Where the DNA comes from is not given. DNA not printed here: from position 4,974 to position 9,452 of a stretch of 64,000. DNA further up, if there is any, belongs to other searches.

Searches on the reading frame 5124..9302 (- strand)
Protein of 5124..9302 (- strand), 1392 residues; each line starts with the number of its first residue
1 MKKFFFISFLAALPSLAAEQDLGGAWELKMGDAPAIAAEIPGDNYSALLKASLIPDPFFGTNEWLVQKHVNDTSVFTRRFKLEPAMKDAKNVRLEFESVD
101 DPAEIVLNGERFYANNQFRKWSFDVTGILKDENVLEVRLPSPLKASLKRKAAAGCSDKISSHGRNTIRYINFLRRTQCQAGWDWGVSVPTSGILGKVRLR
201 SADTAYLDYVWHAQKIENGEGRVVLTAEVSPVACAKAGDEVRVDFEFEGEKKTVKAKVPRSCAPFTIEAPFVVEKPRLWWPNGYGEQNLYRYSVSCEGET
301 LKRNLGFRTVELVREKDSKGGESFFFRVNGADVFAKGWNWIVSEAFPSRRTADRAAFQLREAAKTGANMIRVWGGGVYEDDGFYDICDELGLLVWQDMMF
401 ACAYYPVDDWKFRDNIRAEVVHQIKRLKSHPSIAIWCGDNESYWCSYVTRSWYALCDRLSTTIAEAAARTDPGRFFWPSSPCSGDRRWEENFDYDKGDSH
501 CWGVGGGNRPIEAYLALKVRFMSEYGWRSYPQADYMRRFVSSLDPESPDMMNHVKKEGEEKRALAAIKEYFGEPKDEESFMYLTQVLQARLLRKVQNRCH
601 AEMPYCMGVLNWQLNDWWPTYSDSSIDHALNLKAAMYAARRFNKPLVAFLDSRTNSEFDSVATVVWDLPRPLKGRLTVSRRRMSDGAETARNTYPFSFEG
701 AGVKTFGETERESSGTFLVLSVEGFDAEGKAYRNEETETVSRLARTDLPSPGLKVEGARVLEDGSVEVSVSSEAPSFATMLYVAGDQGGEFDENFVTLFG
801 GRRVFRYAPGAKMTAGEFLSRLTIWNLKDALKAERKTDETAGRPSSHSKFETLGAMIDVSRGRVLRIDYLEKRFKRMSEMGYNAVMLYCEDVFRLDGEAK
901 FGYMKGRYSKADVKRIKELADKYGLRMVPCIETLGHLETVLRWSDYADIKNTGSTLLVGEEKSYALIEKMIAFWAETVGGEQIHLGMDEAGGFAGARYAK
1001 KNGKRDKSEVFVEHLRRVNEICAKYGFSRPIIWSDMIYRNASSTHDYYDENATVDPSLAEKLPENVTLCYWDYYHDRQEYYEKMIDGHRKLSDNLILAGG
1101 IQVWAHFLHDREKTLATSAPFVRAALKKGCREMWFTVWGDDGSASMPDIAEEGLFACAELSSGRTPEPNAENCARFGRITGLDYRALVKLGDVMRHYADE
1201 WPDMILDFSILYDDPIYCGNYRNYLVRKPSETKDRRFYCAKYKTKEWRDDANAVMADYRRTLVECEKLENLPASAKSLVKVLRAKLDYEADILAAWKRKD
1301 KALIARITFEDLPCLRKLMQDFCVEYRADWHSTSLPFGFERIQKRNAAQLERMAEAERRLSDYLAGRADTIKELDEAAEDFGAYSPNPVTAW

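Call 21: search_protein_families(library=pfam, proteins=[window:5124-9302:-])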
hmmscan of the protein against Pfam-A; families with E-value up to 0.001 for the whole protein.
window:5124-9302:- (1392 aa): 6 families
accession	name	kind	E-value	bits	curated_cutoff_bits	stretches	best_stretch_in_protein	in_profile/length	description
PF22666.2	Glyco_hydro_2_N2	-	7.1e-37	127.5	27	1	26-194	1-166/167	Glycosyl hydrolase 2 galactose-binding domain-like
PF18088.7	Glyco_H_20C_C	-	9.3e-21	75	27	1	1265-1381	66-182/194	Glycoside Hydrolase 20C C-terminal domain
PF00703.27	Glyco_hydro_2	-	1.8e-06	29.1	23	1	207-308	3-109/109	Glycosyl hydrolases family 2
PF01261.30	AP_endonuc_2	-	6.8e-06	26.4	31.1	1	874-1026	1-119/249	Xylose isomerase-like TIM barrel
PF00728.28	Glyco_hydro_20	-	7.7e-06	25.9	22.3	1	904-1074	71-242/348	Glycosyl hydrolase family 20, catalytic domain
PF17753.7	Ig_mannosidase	-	9.6e-06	25.6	22.6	1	748-829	1-80/81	Ig-fold domain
